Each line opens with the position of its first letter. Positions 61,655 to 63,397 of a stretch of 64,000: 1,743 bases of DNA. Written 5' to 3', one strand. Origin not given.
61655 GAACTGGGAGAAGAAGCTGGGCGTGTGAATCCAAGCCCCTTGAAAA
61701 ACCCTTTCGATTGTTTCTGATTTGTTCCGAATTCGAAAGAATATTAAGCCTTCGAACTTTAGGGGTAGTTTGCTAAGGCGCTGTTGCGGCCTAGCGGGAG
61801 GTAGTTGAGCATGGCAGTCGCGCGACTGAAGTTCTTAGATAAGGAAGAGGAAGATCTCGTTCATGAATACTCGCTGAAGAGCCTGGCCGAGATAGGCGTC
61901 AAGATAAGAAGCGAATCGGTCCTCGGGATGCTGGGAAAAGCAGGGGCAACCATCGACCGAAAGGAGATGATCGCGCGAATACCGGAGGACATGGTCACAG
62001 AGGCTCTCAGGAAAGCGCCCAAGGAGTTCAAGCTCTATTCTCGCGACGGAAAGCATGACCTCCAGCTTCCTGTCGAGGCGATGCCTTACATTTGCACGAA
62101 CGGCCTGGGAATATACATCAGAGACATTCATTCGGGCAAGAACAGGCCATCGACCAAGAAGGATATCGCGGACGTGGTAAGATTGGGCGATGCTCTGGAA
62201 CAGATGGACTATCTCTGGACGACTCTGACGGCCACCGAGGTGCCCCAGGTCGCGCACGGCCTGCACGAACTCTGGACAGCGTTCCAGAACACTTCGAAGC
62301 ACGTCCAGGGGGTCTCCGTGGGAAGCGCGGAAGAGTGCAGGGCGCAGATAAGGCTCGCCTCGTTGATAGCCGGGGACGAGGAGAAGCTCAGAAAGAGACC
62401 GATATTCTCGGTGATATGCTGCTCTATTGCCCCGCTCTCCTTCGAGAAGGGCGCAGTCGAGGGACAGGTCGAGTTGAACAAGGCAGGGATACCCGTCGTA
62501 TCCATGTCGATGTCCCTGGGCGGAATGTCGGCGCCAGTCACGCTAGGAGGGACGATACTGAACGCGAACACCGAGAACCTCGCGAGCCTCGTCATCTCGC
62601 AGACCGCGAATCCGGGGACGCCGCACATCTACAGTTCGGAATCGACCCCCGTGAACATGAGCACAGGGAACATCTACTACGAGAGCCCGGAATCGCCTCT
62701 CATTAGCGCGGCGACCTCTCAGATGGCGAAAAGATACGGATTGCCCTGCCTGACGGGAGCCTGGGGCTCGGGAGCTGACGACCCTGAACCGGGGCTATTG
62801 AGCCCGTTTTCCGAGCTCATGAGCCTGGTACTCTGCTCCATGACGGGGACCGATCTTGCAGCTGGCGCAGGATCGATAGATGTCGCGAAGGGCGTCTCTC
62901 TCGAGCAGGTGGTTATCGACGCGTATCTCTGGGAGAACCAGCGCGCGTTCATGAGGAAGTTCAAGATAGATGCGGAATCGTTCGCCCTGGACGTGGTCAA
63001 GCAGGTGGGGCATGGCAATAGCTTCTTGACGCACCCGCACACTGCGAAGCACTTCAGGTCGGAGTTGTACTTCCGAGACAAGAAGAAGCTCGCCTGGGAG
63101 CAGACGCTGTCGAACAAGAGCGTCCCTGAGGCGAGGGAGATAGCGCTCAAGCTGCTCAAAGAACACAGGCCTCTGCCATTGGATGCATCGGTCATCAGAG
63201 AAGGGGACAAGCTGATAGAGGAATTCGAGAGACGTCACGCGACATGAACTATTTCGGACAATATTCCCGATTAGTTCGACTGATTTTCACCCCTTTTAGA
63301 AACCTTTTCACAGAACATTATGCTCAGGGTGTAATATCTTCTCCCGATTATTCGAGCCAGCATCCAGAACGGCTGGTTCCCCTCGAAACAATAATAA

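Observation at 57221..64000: Tandem array of five uninterrupted MttB-superfamily methyltransferase genes, with a sixth at 29.4 kb, and no corrinoid-protein or MtbA partner in view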

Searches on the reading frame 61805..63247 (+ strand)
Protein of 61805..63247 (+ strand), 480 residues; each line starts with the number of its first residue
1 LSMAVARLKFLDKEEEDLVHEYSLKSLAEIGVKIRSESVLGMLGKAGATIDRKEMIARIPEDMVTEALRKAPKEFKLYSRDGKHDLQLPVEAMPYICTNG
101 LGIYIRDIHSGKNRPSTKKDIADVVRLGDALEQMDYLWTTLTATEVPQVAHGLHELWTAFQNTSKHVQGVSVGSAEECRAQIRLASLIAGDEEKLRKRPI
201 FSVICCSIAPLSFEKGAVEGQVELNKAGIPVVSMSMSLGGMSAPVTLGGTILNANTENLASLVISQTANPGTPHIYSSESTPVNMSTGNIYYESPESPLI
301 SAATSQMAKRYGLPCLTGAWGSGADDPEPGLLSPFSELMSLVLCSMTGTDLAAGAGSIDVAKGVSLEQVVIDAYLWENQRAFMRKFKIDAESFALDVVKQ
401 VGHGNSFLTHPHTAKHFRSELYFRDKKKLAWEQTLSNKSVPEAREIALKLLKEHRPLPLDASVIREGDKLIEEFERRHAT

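Call 8: search_protein_families(library=pfam, proteins=[window:61805-63247:+])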
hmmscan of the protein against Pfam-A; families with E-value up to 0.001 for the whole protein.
window:61805-63247:+ (480 aa): 1 family
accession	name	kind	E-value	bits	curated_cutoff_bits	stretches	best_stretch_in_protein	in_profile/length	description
PF06253.16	MTTB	-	1.4e-63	215.1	25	1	5-466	28-487/500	Trimethylamine methyltransferase (MTTB)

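Call 9: search_protein_families(library=ncbifam, proteins=[window:61805-63247:+])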
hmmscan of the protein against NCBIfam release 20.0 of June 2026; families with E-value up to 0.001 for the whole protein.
window:61805-63247:+ (480 aa): 1 family
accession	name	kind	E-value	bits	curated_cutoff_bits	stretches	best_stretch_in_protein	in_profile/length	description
TIGR02369.2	trimeth_pyl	equivalog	4e-109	365.2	525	1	7-474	2-468/469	[trimethylamine--corrinoid protein] Co-methyltransferase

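Call 10: find_encoding_contigs(protein=window:61805-63247:+, flank=10000, max_places=6)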
Protein window:61805-63247:+ (480 aa): no gene with exactly this product is on record in the collection.

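Call 17: find_homologous_proteins(query=window:61805-63247:+, max_evalue=1e-30)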
Query window:61805-63247:+ (480 aa): 1096 proteins with E <= 1e-30 among 8000 candidates; the best 120 are listed.
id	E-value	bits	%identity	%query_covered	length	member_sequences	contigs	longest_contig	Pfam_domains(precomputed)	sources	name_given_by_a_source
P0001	0.0e+0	1068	100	100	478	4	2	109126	PF06253.17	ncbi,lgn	ncbi:MAG: trimethylamine methyltransferase family protein [Thermoplasmata archaeon]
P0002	9.6e-282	953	88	100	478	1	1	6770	PF06253.17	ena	-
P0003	4.0e-279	944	86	99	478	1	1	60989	PF06253.17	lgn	-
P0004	3.7e-278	941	86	99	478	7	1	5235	PF06253.17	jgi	jgi:trimethylamine--corrinoid protein Co-methyltransferase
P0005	2.6e-257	872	79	99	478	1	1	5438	PF06253.17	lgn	-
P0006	3.1e-255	865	78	99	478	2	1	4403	PF06253.17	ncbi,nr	ncbi:MAG TPA: trimethylamine methyltransferase family protein [Thermoplasmata archaeon]|nr:trimethyl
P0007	3.6e-250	849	76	100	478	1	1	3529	PF06253.17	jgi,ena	-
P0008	2.0e-246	836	75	100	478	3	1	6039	PF06253.17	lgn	-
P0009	5.1e-244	828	75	99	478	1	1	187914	PF06253.17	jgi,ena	-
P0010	7.9e-243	824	75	100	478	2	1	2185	PF06253.17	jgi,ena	-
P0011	3.7e-241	819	76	99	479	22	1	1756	PF06253.17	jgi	-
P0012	5.4e-241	818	76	99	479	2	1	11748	PF06253.17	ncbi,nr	ncbi:MAG: trimethylamine methyltransferase family protein [Thermoplasmata archaeon]|nr:trimethylamin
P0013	4.4e-238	809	74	100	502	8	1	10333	PF06253.17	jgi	-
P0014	1.1e-237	807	75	99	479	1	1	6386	PF06253.17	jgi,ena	jgi:trimethylamine--corrinoid protein Co-methyltransferase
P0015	1.6e-232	790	80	92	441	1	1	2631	PF06253.17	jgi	-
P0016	1.2e-231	787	74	99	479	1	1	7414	PF06253.17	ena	-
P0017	7.3e-203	693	65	99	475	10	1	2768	PF06253.17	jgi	jgi:trimethylamine--corrinoid protein Co-methyltransferase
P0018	3.2e-198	677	62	100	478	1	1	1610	PF06253.17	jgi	-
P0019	1.0e-195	669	62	99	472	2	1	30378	PF06253.17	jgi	-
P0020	2.3e-195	668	63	100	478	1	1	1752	PF06253.17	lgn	-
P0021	1.6e-193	662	62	99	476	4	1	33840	PF06253.17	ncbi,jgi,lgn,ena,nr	ncbi:MAG TPA: hypothetical protein ENN25_01210 [Euryarchaeota archaeon]|nr:hypothetical protein [Eur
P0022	4.8e-193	660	63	99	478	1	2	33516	PF06253.17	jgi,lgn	-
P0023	1.9e-192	658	61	100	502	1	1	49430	PF06253.17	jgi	-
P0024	3.6e-191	654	61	99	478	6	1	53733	PF06253.17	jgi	jgi:trimethylamine--corrinoid protein Co-methyltransferase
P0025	2.2e-190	651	62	99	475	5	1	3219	PF06253.17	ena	-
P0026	2.4e-190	651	61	99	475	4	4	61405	PF06253.17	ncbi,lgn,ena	ncbi:MAG TPA: trimethylamine methyltransferase family protein [Thermoplasmata archaeon]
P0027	1.2e-189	649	62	99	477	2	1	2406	PF06253.17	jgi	-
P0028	1.5e-189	649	60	100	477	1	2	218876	PF06253.17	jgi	jgi:trimethylamine--corrinoid protein Co-methyltransferase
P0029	3.3e-189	648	61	99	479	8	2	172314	PF06253.17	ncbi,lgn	-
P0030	3.5e-189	647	60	99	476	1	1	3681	PF06253.17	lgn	-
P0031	8.6e-189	646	61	99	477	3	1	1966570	PF06253.17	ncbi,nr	ncbi:MAG: trimethylamine methyltransferase family protein [Methanobacteriota archaeon]|nr:MAG: trime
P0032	1.3e-188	646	61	99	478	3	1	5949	PF06253.17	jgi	jgi:trimethylamine--corrinoid protein Co-methyltransferase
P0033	2.5e-188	645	61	99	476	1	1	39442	PF06253.17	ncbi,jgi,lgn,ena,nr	ncbi:MAG: trimethylamine methyltransferase family protein [Thermoplasmata archaeon]|nr:trimethylamin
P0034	2.5e-188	645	60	99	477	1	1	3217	PF06253.17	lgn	-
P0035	5.5e-188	644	60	99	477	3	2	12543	PF06253.17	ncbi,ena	ncbi:MAG: trimethylamine methyltransferase family protein [Candidatus Thermoplasmatota archaeon]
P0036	5.6e-188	644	60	99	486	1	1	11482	PF06253.17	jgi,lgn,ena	-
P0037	6.6e-188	643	62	99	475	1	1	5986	PF06253.17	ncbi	-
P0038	1.2e-187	642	59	100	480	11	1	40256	PF06253.17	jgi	-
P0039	1.9e-187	642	60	99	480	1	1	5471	PF06253.17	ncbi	-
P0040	3.5e-187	641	62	99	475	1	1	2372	PF06253.17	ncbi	-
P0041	3.8e-187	641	60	98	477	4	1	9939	PF06253.17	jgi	jgi:trimethylamine--corrinoid protein Co-methyltransferase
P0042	5.1e-187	640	60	99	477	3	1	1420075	PF06253.17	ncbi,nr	ncbi:MAG: trimethylamine methyltransferase family protein [Methanobacteriota archaeon]|nr:MAG: trime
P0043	6.5e-187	640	60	99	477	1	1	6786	PF06253.17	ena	-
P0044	1.1e-186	639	60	99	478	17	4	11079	PF06253.17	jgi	jgi:trimethylamine--corrinoid protein Co-methyltransferase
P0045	1.3e-186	639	61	99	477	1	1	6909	PF06253.17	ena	-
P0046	1.8e-186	639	61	99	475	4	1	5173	PF06253.17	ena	-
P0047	2.1e-186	638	61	99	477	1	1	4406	PF06253.17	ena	-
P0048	2.4e-186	638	61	100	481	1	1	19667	PF06253.17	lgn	-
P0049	2.9e-186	638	61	99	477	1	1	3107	PF06253.17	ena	-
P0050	2.9e-186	638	61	99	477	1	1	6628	PF06253.17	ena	-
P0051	3.4e-186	638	59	99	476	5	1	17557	PF06253.17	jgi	-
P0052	3.4e-186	638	60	99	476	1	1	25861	PF06253.17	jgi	jgi:trimethylamine--corrinoid protein Co-methyltransferase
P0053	4.4e-186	637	59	99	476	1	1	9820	PF06253.17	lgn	-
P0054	4.7e-186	637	60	99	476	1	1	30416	PF06253.17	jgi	jgi:trimethylamine--corrinoid protein Co-methyltransferase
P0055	5.5e-186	637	61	99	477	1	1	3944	PF06253.17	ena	-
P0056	8.8e-186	636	60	99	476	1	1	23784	PF06253.17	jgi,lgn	jgi:trimethylamine--corrinoid protein Co-methyltransferase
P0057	1.2e-185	636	60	99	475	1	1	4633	PF06253.17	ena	-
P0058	1.2e-185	636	59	99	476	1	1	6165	PF06253.17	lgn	-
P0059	1.4e-185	636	60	99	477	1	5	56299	PF06253.17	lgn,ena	-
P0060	2.2e-185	635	60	99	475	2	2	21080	PF06253.17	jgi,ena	-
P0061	2.4e-185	635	60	99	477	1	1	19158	PF06253.17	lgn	-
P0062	2.6e-185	635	59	99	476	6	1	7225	PF06253.17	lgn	-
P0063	2.7e-185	635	60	99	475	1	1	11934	PF06253.17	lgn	-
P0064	2.8e-185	635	60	99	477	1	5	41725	PF06253.17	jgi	-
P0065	2.9e-185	635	61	99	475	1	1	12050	PF06253.17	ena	-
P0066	3.9e-185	634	60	99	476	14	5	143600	PF06253.17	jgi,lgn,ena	-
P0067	1.2e-184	633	61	99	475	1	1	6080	PF06253.17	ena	-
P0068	1.2e-184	633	61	99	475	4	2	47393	PF06253.17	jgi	-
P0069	1.6e-184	632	60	99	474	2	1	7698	PF06253.17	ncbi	ncbi:MAG: trimethylamine methyltransferase family protein [Thermoplasmata archaeon]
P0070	3.0e-184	631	61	99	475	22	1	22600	PF06253.17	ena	-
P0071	3.1e-184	631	58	99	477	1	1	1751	PF06253.17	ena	-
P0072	3.2e-184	631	58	99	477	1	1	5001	PF06253.17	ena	-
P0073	4.4e-184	631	59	100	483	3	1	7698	PF06253.17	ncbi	ncbi:MAG: trimethylamine methyltransferase family protein [Thermoplasmata archaeon]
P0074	8.1e-184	630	58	99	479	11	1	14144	PF06253.17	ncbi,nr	ncbi:MAG: hypothetical protein A3K76_02320 [Euryarchaeota archaeon RBG_13_57_23]|nr:MAG: hypothetica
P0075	9.1e-184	630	60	99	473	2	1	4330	PF06253.17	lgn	-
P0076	9.8e-184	630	60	98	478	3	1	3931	PF06253.17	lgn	-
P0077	1.3e-183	629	60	99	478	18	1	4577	PF06253.17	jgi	-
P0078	1.4e-183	629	59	98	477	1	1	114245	PF06253.17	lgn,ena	-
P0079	2.8e-183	628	60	99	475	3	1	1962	PF06253.17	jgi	jgi:trimethylamine--corrinoid protein Co-methyltransferase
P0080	3.5e-183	628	59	98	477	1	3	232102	PF06253.17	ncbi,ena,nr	ncbi:MAG TPA: trimethylamine methyltransferase family protein [Thermoplasmata archaeon]|nr:trimethyl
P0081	3.6e-183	628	61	99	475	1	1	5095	PF06253.17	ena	-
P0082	3.6e-183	628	60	99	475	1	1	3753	PF06253.17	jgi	jgi:trimethylamine--corrinoid protein Co-methyltransferase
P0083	5.4e-183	627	59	99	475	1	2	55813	PF06253.17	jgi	-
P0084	5.5e-183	627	58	99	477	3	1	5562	PF06253.17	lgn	-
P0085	6.9e-183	627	60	99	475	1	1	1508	PF06253.17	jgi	jgi:trimethylamine--corrinoid protein Co-methyltransferase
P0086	9.1e-183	626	59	100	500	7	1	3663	PF06253.17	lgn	-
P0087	1.5e-182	626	59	99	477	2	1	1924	PF06253.17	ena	-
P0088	2.0e-182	625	59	99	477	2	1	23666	PF06253.17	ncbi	-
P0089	2.1e-182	625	60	99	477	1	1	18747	PF06253.17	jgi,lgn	-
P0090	2.3e-182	625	60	98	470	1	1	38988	PF06253.17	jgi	jgi:trimethylamine--corrinoid protein Co-methyltransferase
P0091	2.4e-182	625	60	99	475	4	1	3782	PF06253.17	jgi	-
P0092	2.9e-182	625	59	99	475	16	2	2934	PF06253.17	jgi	-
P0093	2.9e-182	625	58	99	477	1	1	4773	PF06253.17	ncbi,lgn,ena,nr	ncbi:TPA: hypothetical protein HA259_03210 [Thermoplasmata archaeon]|nr:hypothetical protein [Thermo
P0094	3.2e-182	625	58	99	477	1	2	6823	PF06253.17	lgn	-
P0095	4.6e-182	624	59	100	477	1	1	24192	PF06253.17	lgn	-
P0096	4.6e-182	624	59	99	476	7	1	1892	PF06253.17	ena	-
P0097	4.7e-182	624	57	99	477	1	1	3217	PF06253.17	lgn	-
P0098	6.1e-182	624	59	99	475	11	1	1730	PF06253.17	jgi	-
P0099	6.3e-182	624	59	99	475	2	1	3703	PF06253.17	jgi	-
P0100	1.2e-181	623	59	99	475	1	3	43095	PF06253.17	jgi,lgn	jgi:trimethylamine--corrinoid protein Co-methyltransferase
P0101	1.4e-181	623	58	99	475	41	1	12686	PF06253.17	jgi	jgi:trimethylamine--corrinoid protein Co-methyltransferase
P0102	2.4e-181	622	58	100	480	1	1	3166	PF06253.17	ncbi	-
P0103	2.8e-181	621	59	99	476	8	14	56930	PF06253.17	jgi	jgi:trimethylamine--corrinoid protein Co-methyltransferase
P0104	4.2e-181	621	59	98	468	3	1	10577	PF06253.17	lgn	-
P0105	4.4e-181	621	58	99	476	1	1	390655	PF06253.17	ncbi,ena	-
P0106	4.8e-181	621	59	99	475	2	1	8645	PF06253.17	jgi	-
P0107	5.3e-181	621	58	98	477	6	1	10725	PF06253.17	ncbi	-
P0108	5.5e-181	621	59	99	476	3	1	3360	PF06253.17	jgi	-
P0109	6.2e-181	620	59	99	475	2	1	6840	PF06253.17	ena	-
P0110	7.6e-181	620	59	99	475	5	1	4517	PF06253.17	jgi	jgi:trimethylamine--corrinoid protein Co-methyltransferase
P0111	1.2e-180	619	60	99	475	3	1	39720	PF06253.17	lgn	-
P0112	1.4e-180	619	58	99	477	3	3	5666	PF06253.17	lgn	-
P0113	1.6e-180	619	59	99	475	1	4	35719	PF06253.17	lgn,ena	-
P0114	1.8e-180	619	59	99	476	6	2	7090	PF06253.17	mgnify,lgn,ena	mgnify:CR=1 FL=1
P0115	2.4e-180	618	58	100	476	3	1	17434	PF06253.17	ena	-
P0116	2.6e-180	618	58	99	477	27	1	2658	PF06253.17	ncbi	-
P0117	3.3e-180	618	59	99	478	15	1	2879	PF06253.17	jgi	-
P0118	3.6e-180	618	58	99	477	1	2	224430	PF06253.17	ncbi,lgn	-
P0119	4.0e-180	618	59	99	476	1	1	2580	PF06253.17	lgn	-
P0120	4.6e-180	617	60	99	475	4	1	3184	PF06253.17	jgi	-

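Call 18: find_encoding_contigs(protein=P0001, flank=10000, max_places=4)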
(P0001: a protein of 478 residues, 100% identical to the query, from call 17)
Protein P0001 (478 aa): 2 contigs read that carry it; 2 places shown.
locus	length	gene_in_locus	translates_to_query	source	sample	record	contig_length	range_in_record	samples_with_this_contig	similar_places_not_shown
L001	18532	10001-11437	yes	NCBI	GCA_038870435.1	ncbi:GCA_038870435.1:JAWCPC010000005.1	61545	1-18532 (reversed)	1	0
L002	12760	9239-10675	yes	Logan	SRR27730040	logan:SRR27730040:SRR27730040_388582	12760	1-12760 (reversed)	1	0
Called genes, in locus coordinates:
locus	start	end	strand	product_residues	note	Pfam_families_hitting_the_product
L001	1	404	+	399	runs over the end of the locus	PF02441:Flavoprotein, PF04127:DFP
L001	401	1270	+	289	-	-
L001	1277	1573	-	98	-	PF04010:DUF357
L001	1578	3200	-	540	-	PF01935:DUF87, PF05872:HerA_C (weak)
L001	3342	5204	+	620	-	PF04389:Peptidase_M28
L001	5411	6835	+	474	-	PF06253:MTTB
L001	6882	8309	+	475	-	PF06253:MTTB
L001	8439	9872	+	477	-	PF06253:MTTB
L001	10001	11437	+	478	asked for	PF06253:MTTB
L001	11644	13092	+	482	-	PF06253:MTTB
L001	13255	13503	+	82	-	PF01402:RHH_1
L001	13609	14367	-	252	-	PF09754:PAC2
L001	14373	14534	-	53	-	PF04135:Nop10p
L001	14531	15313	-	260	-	PF00575:S1, PF07541:EIF_2_alpha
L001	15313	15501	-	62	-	PF01667:Ribosomal_S27e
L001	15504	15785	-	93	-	PF00935:Ribosomal_L44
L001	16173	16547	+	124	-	-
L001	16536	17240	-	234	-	PF06026:Rib_5-P_isom_A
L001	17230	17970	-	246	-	PF02633:Creatininase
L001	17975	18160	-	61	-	-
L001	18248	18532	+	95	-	PF01902:Diphthami_syn_2_N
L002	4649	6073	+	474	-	PF06253:MTTB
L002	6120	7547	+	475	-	PF06253:MTTB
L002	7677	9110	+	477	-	PF06253:MTTB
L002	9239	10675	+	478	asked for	PF06253:MTTB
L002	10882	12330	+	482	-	PF06253:MTTB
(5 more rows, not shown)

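Call 22: find_encoding_contigs(protein=P0009, flank=10000, max_places=2)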
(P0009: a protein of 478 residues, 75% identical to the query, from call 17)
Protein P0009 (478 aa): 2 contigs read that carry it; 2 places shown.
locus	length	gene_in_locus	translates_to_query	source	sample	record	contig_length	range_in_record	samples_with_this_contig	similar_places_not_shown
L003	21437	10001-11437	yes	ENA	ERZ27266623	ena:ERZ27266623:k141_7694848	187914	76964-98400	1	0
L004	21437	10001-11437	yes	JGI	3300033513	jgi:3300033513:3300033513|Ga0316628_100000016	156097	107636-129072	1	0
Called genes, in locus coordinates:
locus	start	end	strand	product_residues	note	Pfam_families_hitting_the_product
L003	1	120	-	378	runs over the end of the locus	-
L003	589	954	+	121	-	PF00072:Response_reg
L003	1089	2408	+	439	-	PF05763:DUF835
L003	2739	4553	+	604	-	PF04389:Peptidase_M28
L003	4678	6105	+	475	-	PF06253:MTTB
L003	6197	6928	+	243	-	PF00005:ABC_tran, PF13304:AAA_21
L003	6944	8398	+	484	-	-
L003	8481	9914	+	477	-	PF06253:MTTB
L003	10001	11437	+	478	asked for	PF06253:MTTB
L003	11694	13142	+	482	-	PF06253:MTTB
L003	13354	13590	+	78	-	PF01402:RHH_1 (weak)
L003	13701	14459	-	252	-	PF09754:PAC2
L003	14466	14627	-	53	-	PF04135:Nop10p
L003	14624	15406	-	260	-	PF00575:S1, PF07541:EIF_2_alpha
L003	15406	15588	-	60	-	PF01667:Ribosomal_S27e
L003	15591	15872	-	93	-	PF00935:Ribosomal_L44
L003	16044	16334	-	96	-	-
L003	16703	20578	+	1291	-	PF13229:Beta_helix, PF05048:NosD, PF13229:Beta_helix, PF05048:NosD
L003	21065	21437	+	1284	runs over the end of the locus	PF05048:NosD, PF13229:Beta_helix, PF05048:NosD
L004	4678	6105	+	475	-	PF06253:MTTB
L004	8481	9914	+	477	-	PF06253:MTTB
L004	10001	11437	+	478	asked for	PF06253:MTTB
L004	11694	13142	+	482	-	PF06253:MTTB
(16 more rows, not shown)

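Call 23: find_encoding_contigs(protein=P0031, flank=10000, max_places=2)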
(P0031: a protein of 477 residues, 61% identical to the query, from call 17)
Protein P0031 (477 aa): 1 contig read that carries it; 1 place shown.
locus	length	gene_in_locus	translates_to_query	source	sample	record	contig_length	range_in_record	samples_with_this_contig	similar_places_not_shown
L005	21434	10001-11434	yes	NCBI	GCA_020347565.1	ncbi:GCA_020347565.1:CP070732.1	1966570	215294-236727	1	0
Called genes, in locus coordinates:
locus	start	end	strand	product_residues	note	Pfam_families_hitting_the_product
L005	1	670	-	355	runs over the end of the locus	PF01118:Semialdhyde_dh, PF02774:Semialdhyde_dhC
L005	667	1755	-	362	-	PF01817:CM_2, PF02153:PDH_N (weak), PF20463:PDH_C (weak)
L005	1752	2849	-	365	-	PF01264:Chorismate_synt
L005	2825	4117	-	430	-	PF00275:EPSP_synthase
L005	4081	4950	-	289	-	PF00288:GHMP_kinases_N, PF08544:GHMP_kinases_C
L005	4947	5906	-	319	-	PF03435:Sacchrp_dh_NADP (faint), PF08501:Shikimate_dh_N, PF01488:Shikimate_DH, PF03807:F420_oxidored (faint), PF13241:NAD_binding_7 (weak), PF18317:SDH_C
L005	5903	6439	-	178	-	PF01487:DHquinase_I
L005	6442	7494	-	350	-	PF01959:DHQS, PF26558:DHQS_2nd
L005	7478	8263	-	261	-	PF01791:DeoC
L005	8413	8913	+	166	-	-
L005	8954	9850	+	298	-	PF00892:EamA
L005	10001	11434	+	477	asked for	PF06253:MTTB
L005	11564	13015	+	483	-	PF06253:MTTB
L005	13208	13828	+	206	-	PF02607:B12-binding_2, PF02310:B12-binding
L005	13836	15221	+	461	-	PF05369:MtmB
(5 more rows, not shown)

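Call 24: find_encoding_contigs(protein=P0042, flank=10000, max_places=2)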
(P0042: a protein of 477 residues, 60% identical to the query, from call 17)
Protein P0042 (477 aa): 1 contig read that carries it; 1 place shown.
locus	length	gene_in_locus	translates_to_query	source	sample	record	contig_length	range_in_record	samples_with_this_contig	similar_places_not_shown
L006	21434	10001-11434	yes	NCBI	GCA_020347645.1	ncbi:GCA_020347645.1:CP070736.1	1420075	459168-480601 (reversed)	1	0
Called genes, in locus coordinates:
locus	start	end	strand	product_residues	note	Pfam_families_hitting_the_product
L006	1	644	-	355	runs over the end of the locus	PF01118:Semialdhyde_dh, PF02774:Semialdhyde_dhC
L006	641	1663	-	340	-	PF01817:CM_2, PF02826:2-Hacid_dh_C (faint), PF02153:PDH_N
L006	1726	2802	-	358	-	PF01264:Chorismate_synt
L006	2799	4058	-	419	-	PF00275:EPSP_synthase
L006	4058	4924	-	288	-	PF00288:GHMP_kinases_N, PF08544:GHMP_kinases_C (weak)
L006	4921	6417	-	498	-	PF01487:DHquinase_I, PF08501:Shikimate_dh_N, PF01488:Shikimate_DH (weak), PF18317:SDH_C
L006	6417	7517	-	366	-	PF01959:DHQS, PF26558:DHQS_2nd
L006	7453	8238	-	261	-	PF01261:AP_endonuc_2 (faint), PF01791:DeoC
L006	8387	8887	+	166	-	-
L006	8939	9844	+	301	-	PF00892:EamA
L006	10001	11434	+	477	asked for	PF06253:MTTB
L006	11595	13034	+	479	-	PF06253:MTTB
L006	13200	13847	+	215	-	PF02607:B12-binding_2, PF02310:B12-binding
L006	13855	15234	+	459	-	PF05369:MtmB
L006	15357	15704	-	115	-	PF13145:Rotamase_2, PF13616:Rotamase_3, PF00639:Rotamase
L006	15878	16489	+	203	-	PF13404:HTH_AsnC-type, PF13412:HTH_24, PF24273:TRASH_HVO_1752_C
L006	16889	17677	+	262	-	PF13738:Pyr_redox_3 (weak), PF01946:Thi4, PF00890:FAD_binding_2, PF01266:DAO, PF01494:FAD_binding_3, PF03486:HI0933_like, PF12831:FAD_oxidored, PF13450:NAD_binding_8, +3 more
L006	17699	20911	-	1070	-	PF25596:CPSase_L_D1, PF02786:CPSase_L_D2, PF07478:Dala_Dala_lig_C (weak), PF02787:CPSase_L_D3, PF25596:CPSase_L_D1, PF02786:CPSase_L_D2, PF07478:Dala_Dala_lig_C, PF02142:MGS, +3 more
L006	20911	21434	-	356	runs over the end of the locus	PF00988:CPSase_sm_chain, PF00117:GATase, PF07722:Peptidase_C26 (faint)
